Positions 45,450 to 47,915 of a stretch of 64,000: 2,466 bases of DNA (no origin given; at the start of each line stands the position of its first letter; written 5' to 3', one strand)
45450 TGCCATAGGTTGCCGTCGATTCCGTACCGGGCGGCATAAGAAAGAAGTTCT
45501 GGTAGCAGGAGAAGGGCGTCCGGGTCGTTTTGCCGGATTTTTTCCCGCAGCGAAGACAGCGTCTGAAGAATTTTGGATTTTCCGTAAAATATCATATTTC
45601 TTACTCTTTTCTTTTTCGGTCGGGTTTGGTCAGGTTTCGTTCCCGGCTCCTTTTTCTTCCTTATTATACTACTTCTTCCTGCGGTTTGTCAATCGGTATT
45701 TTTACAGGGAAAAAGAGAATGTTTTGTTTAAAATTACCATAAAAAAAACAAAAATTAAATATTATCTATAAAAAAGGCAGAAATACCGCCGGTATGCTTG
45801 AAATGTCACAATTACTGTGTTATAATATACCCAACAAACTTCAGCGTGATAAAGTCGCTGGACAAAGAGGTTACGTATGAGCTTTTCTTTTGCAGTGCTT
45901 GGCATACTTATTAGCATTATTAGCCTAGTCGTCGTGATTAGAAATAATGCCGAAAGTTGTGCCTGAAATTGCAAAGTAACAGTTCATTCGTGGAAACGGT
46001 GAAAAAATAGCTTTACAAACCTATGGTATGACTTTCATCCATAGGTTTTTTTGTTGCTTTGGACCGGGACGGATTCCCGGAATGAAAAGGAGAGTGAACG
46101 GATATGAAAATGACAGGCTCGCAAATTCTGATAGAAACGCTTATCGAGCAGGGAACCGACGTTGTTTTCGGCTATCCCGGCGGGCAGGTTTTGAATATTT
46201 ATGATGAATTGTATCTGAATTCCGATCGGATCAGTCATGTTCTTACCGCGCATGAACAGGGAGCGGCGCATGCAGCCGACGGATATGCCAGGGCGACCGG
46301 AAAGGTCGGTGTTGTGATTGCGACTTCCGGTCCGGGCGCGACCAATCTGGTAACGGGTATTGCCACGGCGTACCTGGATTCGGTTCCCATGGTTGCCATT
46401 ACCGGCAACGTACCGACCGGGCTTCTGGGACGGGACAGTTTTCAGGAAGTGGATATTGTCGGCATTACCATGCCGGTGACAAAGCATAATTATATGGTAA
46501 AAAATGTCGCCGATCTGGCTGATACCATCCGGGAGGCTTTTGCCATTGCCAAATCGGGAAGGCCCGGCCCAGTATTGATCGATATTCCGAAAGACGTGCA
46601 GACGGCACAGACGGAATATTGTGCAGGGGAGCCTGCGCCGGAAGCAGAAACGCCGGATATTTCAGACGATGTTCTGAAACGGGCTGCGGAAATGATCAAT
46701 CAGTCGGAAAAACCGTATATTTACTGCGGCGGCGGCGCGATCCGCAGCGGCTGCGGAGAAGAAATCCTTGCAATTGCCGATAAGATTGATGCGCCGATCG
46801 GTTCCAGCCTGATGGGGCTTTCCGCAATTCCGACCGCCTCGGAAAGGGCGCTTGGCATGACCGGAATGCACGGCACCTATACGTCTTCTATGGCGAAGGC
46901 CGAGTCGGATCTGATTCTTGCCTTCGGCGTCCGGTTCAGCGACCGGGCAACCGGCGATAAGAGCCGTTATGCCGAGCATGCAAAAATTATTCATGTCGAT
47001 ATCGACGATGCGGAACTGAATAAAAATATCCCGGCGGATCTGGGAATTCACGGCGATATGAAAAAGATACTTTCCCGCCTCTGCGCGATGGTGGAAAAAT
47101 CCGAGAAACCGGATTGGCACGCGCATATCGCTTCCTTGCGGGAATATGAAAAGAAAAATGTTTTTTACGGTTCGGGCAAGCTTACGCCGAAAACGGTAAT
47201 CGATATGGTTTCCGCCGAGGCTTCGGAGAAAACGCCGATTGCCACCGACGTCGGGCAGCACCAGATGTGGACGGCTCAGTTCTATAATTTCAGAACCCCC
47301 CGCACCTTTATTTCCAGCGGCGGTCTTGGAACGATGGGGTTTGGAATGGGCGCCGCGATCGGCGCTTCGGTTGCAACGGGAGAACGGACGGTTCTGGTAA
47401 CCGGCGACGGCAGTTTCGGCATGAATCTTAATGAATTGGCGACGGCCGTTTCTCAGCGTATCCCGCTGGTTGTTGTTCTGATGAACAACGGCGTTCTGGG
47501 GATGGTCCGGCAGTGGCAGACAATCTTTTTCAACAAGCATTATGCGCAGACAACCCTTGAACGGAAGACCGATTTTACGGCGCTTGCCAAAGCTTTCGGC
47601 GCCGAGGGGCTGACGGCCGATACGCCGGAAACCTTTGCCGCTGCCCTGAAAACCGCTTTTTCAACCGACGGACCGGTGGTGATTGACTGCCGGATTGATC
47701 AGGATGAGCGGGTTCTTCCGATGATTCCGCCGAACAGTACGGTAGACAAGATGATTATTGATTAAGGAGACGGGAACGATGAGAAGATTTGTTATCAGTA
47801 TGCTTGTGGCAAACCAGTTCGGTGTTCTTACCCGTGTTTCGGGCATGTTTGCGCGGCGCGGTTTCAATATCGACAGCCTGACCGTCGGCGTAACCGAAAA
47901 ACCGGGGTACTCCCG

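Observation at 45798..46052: Ile/Leu/Val-rich 29-codon leader ORF plus terminator suggests ribosome-mediated attenuation of the ilv-leu operon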

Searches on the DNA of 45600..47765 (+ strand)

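Call 4: search_rna_families(source=window, start=45600, end=46200, threshold=evalue, max_evalue=10, show_alignments=3)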
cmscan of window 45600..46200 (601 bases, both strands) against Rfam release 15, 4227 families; matches with E-value up to 10: 5.
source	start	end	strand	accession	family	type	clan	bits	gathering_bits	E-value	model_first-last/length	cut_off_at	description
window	45671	45753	+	RF00443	SNORA27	Gene; snRNA; snoRNA; HACA-box;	CL00032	19.2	64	0.65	1-127/127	no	Small nucleolar RNA SNORA27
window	45866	45893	+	RF00489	ctRNA_p42d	Gene; antisense;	-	17.4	50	0.71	1-46/46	no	ctRNA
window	45764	45812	-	RF02067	STnc310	Gene; sRNA;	-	14.7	40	6.2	1-61/61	no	Salmonella enterica sRNA STnc310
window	45648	45724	+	RF00736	mir-320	Gene; miRNA;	-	14.5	55.5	2.6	1-76/76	no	mir-320 microRNA precursor family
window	46078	46133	+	RF01144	sR17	Gene; snRNA; snoRNA; CD-box;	-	14.4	36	0.88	1-55/55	no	Small nucleolar RNA sR17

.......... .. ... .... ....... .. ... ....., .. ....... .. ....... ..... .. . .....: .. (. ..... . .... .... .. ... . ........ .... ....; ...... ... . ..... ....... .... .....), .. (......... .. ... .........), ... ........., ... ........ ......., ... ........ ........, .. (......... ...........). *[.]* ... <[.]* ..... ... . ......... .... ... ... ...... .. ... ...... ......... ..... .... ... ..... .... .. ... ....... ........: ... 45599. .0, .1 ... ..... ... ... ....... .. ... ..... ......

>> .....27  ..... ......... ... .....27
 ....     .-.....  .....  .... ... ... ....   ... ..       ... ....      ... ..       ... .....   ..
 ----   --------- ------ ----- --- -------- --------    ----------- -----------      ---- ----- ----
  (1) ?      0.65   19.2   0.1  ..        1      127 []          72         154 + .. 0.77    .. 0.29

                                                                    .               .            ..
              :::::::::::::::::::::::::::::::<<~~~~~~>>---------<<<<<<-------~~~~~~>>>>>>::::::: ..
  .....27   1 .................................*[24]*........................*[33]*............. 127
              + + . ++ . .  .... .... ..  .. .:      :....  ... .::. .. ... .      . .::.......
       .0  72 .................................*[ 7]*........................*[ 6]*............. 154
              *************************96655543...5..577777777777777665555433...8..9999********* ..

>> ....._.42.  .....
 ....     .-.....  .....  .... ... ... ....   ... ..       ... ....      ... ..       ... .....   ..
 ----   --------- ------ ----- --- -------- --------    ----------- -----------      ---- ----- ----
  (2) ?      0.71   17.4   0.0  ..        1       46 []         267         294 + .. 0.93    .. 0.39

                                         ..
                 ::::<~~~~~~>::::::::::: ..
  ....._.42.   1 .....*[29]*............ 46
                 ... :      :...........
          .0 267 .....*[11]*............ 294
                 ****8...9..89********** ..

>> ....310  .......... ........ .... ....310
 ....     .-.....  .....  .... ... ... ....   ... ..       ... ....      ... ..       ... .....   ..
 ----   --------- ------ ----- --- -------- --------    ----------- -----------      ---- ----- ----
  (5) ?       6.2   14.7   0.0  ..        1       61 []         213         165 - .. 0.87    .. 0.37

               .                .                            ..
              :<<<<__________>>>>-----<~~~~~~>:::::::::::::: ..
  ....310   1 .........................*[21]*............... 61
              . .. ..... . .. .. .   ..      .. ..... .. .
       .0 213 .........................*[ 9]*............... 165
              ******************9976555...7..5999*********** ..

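Call 19: search_rna_families(sources=[L001, L003, L011, L012, L016, L019, L020, L021, L052, L070, L082, L084, L087, L088, L091, L097, L064, L073, L036, L035], threshold=gathering)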
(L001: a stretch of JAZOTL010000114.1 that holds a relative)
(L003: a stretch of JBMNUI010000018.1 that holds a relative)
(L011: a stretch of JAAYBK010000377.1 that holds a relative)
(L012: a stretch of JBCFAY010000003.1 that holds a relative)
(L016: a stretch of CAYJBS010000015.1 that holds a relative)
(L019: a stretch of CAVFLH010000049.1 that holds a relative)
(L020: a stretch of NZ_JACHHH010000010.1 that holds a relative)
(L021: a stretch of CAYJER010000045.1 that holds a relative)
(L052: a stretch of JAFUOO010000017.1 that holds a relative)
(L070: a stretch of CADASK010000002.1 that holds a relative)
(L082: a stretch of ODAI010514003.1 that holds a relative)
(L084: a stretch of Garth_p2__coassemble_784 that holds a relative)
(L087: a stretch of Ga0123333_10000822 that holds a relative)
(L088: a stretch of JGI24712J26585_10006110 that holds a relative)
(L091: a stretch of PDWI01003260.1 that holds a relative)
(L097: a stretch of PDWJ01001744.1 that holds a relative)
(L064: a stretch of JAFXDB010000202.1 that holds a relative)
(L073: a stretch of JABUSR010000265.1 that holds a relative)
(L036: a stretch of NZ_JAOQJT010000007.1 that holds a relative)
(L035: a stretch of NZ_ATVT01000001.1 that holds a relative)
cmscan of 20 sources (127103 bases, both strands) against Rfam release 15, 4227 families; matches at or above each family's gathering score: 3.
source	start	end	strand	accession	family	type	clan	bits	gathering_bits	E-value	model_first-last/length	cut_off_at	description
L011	656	906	+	RF00230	T-box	Cis-reg; leader;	-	105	93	7.7e-22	1-219/219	no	T-box leader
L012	18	231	-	RF00230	T-box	Cis-reg; leader;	-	104.5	93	1e-21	1-219/219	no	T-box leader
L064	2468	2552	-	RF00005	tRNA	Gene; tRNA;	CL00001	49.4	29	2.9e-07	1-71/71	no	tRNA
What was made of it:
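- On T-box leader (Rfam RF00230): The model does detect T-boxes in L011 and L012 away from ilvB (call 19).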

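Call 25: search_rna_families(sources=[L019, L020, L021, L087, L088, L091, L097, L084, L003, L016, L070], threshold=evalue, max_evalue=5)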
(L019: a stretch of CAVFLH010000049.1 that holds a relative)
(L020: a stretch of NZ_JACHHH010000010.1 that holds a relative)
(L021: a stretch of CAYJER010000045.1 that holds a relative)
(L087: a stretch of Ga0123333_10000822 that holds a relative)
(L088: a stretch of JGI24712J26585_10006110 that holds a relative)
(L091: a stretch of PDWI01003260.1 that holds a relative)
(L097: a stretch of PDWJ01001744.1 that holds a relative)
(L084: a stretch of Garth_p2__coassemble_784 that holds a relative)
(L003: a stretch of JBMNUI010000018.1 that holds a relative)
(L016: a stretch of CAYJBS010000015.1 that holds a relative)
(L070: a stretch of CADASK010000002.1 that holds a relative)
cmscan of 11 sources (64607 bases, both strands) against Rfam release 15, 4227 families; matches with E-value up to 5: 14.
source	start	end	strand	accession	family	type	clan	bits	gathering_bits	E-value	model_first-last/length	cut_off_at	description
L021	6266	6372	-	RF01028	mir-633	Gene; miRNA;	-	47.7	90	3.1e-07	1-85/85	no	mir-633 microRNA precursor family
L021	6271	6374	+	RF01028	mir-633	Gene; miRNA;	-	46.1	90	8.6e-07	1-85/85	no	mir-633 microRNA precursor family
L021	1293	1400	+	RF01028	mir-633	Gene; miRNA;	-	38.1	90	0.00018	1-85/85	no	mir-633 microRNA precursor family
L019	2850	2926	-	RF04312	trpB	Cis-reg;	-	36.8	59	0.19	1-107/107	no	trpB ncRNA motif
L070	6415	6451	+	RF01340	CRISPR-DR29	Gene; CRISPR;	-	30.8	39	0.012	1-37/37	no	CRISPR RNA direct repeat element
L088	3481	3544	+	RF02063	STnc350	Gene; sRNA;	-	29.6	60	0.2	1-68/68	no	Salmonella enterica sRNA STnc350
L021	1109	1162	+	RF04346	Plastid-ccsA-ndhD-1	Cis-reg;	CL00154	27.7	48.5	0.2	1-57/57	no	Plastid-ccsA-ndhD-1 3UTR RNA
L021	1109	1163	-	RF04347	Plastid-ccsA-ndhD-2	Cis-reg;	-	27.7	51.5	0.31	1-53/53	no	Plastid-ccsA-ndhD-2 3UTR RNA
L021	2882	2983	+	RF01771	rnk_leader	Cis-reg; leader;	-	26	50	3.7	1-109/109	no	Enterobacteria rnk leader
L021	1109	1165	-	RF04077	mir-1245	Gene; miRNA;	-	24.6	79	3.3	1-69/69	no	mir-1245 microRNA precursor family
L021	1109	1166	-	RF04346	Plastid-ccsA-ndhD-1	Cis-reg;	CL00154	22.9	48.5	4.1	1-57/57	no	Plastid-ccsA-ndhD-1 3UTR RNA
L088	22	69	+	RF03631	MIR3440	Gene; miRNA;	-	22.4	105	3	1-127/127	no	MIR3440 microRNA precursor family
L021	6283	6444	-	RF02650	CncR1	Gene; sRNA;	-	20.5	76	2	1-213/213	no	Cag non-coding RNA1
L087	1446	1487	-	RF02050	STnc470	Gene; sRNA;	-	17.9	80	3.5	100-141/226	no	Salmonella enterica sRNA STnc470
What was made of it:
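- On ilvB-OMG / ilvB (Leptospira) / ilvB-II (Corynebacterium) motifs: No Rfam hit was found (calls 4, 25).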

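Call 37: build_rna_model(alignment_id=A3, structure=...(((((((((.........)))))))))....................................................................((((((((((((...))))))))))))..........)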
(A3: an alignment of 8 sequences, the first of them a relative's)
Model R1 built from alignment A3 (8 sequences, 135 columns); structure: as given.
model positions 108; base pairs 21; branch points 1; effective number of sequences 4.1; information 0.59 bits per position. Calibrated on 0.2 Mb of random sequence (short: E-values are rough).
structure used (alignment columns):
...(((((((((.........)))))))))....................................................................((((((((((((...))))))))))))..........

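Call 38: search_with_rna_model(model_id=R1, sources=[window, L001, L002, L003, L004, L005, L006, L007, L008, L009, L010, L011, L012, L013, L014, L015, L016, L017, L018, L019, L020, L021, L022, L023, L024, L025, L026, L027, L028, L029, L030, L031, L032, L033, L034, L035, L036, L037, L038, L039, L040, L041, L042, L043, L044, L045, L046, L047, L048, L049, L050, L051, L052, L053, L054, L055, L056, L057, L058, L059, L060, L061, L062, L063, L064, L065, L066, L067, L068, L069, L070, L071, L072, L073, L074, L075, L076, L077, L078, L079, L080], max_evalue=1)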
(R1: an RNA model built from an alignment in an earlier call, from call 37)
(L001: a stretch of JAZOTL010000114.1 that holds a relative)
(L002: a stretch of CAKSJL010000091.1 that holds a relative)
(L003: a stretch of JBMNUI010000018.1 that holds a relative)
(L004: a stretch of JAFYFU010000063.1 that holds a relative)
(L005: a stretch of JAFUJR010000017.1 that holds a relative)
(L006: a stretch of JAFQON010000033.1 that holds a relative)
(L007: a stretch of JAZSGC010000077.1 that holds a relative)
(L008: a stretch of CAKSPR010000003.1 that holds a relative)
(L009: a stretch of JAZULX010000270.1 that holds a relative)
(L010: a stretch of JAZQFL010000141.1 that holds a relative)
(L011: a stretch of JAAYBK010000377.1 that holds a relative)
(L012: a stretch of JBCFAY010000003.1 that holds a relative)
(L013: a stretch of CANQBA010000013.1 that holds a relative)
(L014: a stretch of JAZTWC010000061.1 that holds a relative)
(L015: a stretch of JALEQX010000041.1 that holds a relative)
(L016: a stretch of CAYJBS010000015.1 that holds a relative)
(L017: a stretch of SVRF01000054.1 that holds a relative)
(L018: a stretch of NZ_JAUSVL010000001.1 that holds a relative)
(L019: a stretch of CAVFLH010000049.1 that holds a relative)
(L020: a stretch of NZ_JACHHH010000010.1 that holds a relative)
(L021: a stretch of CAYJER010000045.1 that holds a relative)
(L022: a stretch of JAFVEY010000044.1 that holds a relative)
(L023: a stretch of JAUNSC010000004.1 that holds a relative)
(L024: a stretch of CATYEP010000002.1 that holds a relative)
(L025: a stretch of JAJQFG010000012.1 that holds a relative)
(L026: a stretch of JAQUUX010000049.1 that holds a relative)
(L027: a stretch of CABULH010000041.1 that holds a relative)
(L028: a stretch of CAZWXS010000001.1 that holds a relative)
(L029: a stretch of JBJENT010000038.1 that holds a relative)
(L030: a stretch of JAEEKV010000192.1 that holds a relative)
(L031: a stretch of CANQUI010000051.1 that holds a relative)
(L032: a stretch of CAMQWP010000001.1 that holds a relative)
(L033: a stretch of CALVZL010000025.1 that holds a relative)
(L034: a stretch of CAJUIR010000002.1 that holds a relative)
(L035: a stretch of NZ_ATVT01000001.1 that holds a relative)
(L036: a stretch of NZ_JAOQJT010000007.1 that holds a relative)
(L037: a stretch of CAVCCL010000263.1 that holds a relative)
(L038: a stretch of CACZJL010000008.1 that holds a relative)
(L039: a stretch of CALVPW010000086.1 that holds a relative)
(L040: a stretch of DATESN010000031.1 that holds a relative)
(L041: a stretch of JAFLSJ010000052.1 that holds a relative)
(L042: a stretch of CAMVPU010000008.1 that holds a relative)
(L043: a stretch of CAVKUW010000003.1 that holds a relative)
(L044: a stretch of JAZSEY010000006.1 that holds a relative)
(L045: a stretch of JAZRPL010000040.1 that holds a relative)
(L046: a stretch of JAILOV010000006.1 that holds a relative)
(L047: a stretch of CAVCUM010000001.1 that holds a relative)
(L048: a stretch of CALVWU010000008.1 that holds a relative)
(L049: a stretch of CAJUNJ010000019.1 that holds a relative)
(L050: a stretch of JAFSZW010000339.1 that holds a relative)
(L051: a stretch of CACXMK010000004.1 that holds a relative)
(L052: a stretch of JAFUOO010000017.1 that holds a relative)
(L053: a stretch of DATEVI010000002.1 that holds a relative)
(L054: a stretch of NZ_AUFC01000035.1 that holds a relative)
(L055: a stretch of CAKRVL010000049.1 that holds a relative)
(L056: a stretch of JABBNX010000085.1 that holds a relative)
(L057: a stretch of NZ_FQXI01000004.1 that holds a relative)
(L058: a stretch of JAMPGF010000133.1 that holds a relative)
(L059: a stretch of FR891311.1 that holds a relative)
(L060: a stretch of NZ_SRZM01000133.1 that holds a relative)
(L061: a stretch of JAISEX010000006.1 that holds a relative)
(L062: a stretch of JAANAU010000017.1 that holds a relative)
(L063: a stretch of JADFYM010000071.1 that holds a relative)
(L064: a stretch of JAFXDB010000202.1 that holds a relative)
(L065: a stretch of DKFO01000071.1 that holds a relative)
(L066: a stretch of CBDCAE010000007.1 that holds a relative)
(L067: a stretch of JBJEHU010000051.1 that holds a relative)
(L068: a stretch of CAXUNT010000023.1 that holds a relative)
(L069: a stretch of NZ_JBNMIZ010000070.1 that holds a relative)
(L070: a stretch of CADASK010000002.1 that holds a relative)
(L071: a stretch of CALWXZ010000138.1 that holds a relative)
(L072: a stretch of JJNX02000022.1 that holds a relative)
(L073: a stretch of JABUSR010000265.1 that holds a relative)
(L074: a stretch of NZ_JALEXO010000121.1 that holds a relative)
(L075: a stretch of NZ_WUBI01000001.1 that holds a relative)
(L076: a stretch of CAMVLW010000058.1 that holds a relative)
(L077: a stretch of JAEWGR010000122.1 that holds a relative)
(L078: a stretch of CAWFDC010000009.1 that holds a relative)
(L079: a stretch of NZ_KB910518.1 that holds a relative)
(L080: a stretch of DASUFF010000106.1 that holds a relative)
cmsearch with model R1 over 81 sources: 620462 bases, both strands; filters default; matches with E-value up to 1: 14.
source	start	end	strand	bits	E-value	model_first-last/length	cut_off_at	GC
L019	2767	2891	+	94.6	1.6e-15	1-108/108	no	0.43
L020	2875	2982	+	91.2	7.3e-15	1-108/108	no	0.38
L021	2871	2977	+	70.6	8.2e-11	1-108/108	no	0.39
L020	2951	2979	-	29.3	0.01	75-103/108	no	0.48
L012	2801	2932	+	27.1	0.027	1-108/108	no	0.51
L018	2843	2958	+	24.7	0.082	1-108/108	no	0.51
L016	144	274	+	23.2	0.16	1-108/108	no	0.34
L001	2705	2840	+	22.8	0.19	1-108/108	no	0.4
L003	983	1092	+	22.8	0.19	1-108/108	no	0.35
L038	7073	7174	+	21.4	0.36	1-108/108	no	0.4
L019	2855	2971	-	20.9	0.45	1-108/108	no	0.43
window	58158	58247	+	19.9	0.72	1-108/108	no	0.3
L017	4339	4412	-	19.8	0.74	1-108/108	no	0.3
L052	2945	3011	-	19.2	0.99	36-103/108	no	0.4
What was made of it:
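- On Clostridial ilvB leader family defined here (model R1): It did not report the window leader in the 620-kb search (call 38).
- R1 did not report it in the 620-kb search (call 38).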

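Call 39: search_with_rna_model(model_id=R1, sources=[L081, L082, L083, L084, L085, L086, L087, L088, L089, L090, L091, L092, L093, L094, L095, L096, L097, L098, L099, L100, L101, L102, L103, L104, L105, L106, L107, L108, L109, L110, L111, L112, L113, L114, L115, L116, L117, L118, L119, L120, L121, L122, L123, L124, L125, L126, L127, L128, L129, L130, L131, L132, L133, L134, L135, L136, L137, L138, L139, L140, L141, L142, L143, L144, L145, L146, L147, L148, L149, L150, L151, L152, L153, L154, L155, L156, L157, L158, L159, L160], max_evalue=1)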
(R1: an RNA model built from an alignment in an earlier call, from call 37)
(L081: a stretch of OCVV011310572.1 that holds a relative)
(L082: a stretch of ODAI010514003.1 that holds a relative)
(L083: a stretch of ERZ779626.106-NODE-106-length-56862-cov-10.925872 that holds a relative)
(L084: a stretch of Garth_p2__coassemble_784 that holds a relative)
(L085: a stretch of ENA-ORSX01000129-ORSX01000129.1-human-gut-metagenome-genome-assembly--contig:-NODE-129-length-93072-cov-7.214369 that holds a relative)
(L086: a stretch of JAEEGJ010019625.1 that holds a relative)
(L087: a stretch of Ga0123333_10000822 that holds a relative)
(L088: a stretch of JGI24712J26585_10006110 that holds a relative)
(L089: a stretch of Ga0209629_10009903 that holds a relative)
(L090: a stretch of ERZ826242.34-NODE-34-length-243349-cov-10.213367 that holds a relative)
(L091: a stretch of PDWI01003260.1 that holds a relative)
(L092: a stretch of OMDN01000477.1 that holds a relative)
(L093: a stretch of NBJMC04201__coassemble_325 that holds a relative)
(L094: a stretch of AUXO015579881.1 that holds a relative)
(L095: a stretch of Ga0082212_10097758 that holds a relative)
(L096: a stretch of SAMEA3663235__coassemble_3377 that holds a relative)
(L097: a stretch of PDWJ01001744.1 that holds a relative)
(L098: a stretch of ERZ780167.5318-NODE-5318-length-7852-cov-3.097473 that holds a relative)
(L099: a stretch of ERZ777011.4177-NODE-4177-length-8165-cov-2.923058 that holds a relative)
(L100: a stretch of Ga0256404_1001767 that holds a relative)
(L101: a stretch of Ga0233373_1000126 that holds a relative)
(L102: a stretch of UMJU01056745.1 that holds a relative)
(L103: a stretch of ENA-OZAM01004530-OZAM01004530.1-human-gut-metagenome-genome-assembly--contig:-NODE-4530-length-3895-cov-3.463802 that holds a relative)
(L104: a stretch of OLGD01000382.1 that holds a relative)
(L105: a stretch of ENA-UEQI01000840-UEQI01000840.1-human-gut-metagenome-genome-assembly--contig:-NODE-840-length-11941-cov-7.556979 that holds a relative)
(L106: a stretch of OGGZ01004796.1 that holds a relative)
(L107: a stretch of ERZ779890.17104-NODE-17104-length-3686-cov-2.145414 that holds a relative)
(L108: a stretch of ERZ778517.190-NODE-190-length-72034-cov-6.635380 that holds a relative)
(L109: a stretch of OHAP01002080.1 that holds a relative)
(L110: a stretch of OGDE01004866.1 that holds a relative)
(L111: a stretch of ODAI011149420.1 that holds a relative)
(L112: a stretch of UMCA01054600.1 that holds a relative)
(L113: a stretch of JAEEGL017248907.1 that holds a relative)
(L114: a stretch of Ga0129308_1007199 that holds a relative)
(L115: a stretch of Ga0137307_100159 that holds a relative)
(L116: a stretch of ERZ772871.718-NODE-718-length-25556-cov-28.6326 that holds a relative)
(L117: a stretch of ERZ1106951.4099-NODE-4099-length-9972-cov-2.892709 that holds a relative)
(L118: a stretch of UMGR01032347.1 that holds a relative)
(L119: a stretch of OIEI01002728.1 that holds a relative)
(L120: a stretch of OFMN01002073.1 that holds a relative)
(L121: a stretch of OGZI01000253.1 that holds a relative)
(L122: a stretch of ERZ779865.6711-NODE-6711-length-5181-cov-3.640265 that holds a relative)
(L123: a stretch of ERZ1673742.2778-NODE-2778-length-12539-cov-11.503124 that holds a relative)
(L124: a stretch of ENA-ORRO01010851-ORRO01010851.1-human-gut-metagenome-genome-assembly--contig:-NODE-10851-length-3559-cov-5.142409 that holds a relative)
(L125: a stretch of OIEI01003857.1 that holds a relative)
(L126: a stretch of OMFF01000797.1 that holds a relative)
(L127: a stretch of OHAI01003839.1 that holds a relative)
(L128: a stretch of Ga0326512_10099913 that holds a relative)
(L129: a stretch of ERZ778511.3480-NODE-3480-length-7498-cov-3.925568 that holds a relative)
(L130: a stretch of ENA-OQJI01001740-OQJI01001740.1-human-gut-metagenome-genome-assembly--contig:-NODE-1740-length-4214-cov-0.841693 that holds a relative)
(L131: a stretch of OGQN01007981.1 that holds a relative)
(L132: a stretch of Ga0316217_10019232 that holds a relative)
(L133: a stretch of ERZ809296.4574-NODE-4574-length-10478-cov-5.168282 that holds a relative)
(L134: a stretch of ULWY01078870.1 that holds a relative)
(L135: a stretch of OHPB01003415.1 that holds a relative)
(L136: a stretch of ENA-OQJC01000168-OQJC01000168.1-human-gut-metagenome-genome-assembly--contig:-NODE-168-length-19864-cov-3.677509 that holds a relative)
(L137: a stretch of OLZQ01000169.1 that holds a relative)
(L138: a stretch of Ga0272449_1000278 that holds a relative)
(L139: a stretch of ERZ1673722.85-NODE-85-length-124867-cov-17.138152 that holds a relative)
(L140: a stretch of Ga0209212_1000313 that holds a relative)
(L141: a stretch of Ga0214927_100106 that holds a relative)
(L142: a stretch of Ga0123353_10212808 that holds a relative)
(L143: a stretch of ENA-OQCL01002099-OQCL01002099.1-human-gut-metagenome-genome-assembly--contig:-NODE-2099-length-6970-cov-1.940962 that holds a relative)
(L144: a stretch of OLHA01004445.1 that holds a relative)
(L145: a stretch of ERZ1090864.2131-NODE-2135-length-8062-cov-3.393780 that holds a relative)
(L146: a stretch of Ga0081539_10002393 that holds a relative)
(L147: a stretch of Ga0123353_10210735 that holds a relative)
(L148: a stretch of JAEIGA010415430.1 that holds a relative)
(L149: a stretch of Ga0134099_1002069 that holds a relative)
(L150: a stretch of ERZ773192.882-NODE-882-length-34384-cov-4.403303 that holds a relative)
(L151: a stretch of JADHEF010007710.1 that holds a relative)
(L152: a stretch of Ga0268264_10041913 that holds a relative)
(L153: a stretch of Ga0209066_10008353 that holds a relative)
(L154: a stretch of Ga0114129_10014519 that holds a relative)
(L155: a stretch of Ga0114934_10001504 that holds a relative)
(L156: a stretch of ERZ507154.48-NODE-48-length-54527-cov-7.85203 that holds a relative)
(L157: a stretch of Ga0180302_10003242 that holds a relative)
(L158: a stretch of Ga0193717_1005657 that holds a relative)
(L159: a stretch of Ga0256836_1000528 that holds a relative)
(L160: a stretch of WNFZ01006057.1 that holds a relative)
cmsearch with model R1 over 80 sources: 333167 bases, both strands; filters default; matches with E-value up to 1: 12.
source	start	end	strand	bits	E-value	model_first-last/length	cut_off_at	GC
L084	1243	1369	+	96.9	3e-16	1-108/108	no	0.42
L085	1243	1369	+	96.9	3e-16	1-108/108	no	0.42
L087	1369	1478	+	89.6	8e-15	1-108/108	no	0.52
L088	1378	1481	+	86.9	2.8e-14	1-108/108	no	0.4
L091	1387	1486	+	86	4.2e-14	1-108/108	no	0.36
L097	1388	1487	+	85.9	4.4e-14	1-108/108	no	0.38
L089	1293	1399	+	51.1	2.9e-07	1-108/108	no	0.52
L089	1368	1407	-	25.3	0.034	64-103/108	no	0.47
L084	1333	1423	-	24.4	0.05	1-108/108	no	0.43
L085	1333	1423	-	24.4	0.05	1-108/108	no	0.43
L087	1447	1485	-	19.7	0.42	65-103/108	no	0.49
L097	1451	1554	-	18.8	0.62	1-108/108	no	0.38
